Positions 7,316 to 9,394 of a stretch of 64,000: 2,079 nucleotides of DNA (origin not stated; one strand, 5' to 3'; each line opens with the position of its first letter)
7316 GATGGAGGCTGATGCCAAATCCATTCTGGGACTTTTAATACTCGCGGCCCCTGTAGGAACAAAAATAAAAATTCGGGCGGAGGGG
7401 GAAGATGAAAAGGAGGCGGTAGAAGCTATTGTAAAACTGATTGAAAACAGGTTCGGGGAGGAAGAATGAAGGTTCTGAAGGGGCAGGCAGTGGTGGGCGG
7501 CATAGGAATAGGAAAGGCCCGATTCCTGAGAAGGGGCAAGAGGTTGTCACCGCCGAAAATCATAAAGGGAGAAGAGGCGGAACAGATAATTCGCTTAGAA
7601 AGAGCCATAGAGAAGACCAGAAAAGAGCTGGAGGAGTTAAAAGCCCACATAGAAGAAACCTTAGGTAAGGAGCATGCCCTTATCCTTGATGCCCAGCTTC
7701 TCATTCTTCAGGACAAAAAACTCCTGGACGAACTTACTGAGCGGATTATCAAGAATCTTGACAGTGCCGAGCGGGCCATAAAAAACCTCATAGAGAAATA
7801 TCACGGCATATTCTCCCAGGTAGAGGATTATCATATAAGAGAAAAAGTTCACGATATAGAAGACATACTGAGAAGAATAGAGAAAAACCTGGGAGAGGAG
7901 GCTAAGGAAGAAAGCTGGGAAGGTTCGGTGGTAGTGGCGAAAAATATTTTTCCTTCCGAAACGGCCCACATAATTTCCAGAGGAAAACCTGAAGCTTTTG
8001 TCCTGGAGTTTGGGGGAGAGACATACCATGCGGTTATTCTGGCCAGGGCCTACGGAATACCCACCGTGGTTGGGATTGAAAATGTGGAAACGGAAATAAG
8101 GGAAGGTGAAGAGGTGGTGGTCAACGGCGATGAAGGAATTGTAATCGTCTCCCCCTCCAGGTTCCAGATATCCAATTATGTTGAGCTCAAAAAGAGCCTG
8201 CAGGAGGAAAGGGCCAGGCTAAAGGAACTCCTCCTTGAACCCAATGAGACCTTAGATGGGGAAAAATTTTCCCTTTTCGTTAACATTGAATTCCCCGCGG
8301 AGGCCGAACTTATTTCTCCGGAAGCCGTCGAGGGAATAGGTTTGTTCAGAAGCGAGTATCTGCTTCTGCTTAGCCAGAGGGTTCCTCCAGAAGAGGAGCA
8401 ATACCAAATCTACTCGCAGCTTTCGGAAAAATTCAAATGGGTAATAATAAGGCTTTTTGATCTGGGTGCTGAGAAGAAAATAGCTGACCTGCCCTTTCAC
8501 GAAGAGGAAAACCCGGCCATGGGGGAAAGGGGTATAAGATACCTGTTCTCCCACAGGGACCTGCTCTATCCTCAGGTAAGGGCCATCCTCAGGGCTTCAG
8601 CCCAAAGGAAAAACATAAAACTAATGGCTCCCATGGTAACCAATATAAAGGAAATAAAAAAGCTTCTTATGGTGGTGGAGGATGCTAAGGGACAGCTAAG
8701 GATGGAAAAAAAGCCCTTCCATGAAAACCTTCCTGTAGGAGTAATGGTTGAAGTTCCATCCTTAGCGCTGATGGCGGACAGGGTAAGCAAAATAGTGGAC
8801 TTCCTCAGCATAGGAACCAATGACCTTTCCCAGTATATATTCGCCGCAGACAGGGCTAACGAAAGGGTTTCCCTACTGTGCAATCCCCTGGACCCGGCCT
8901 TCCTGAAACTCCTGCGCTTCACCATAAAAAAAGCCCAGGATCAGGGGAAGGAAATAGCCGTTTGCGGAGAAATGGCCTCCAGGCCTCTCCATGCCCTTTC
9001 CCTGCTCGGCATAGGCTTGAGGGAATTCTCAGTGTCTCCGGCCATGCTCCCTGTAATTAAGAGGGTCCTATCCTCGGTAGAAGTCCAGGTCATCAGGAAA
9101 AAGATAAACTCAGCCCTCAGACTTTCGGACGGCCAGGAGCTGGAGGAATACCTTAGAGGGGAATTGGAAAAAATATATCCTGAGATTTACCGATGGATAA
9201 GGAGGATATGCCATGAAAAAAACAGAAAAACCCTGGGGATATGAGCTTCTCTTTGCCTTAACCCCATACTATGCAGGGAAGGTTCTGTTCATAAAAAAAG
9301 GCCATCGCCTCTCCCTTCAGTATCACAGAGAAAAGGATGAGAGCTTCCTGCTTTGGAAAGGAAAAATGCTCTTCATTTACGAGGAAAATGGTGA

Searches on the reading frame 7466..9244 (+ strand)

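Call 58: search_protein_families(library=ncbifam, proteins=[window:7466-9244:+], max_evalue=1e-20)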
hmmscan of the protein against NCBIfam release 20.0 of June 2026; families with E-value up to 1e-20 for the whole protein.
window:7466-9244:+ (592 aa): 7 families
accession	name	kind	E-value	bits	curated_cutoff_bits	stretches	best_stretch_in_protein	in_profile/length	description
TIGR01417.1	PTS_I_fam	equivalog_domain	2.8e-137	458.5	341.7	1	4-563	1-564/565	phosphoenolpyruvate--protein phosphotransferase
NF008382.0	PRK11177.1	equivalog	5.8e-117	391.7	824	1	5-563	3-565/575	phosphoenolpyruvate-protein phosphotransferase PtsI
NF008283.0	PRK11061.1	equivalog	3.2e-101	339.8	583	1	42-562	210-730/748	phosphoenolpyruvate--protein phosphotransferase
NF005057.0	PRK06464.1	equivalog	3.8e-54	184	598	1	346-546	597-796/798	phosphoenolpyruvate synthase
TIGR01418.1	PEP_synth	equivalog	4.7e-50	170.7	739.75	1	345-536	590-780/784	pyruvate, water dikinase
TIGR01828.1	pyru_phos_dikin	equivalog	8.3e-30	103.4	843.45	1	346-532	651-857/865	pyruvate, phosphate dikinase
NF008478.1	PRK11377.1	equivalog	1.3e-24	87.1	520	1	36-224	279-468/473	dihydroxyacetone kinase phosphoryl donor subunit DhaM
